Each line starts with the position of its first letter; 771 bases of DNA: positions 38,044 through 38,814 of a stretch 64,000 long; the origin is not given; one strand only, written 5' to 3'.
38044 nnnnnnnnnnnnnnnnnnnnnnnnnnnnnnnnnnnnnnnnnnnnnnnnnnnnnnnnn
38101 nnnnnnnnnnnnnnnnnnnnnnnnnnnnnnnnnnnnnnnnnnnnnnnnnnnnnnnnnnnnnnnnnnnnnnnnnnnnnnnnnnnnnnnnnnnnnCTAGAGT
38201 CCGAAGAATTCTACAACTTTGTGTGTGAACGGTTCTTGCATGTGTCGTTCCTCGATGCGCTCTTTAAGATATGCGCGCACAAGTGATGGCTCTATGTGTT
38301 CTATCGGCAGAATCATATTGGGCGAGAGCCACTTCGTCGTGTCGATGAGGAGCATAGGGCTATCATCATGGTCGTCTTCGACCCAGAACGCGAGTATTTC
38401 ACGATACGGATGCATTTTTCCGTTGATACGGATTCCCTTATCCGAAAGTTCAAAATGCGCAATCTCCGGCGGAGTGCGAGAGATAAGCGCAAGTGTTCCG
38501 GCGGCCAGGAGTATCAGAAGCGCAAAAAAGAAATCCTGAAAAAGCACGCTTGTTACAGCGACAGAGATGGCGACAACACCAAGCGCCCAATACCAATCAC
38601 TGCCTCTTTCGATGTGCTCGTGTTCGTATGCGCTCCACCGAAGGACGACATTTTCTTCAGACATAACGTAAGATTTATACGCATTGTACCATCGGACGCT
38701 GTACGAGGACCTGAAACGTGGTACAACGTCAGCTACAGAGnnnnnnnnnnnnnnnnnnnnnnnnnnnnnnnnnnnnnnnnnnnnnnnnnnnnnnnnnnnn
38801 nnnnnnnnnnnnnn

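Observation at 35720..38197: Paralogous Cys-rich, Thr/Ser-rich surface proteins sharing an ~85-aa Ig-like module; one carries a CAG/CAA poly-Q tract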

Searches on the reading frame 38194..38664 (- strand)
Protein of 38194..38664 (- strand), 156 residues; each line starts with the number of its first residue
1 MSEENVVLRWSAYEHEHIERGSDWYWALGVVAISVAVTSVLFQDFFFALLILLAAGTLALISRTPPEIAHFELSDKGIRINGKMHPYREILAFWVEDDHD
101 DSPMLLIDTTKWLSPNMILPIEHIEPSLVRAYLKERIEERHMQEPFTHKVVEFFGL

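Call 41: search_protein_families(library=pfam, proteins=[window:38194-38664:-], max_evalue=0.01)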
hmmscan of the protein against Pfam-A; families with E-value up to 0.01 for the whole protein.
window:38194-38664:- (156 aa): 0 families
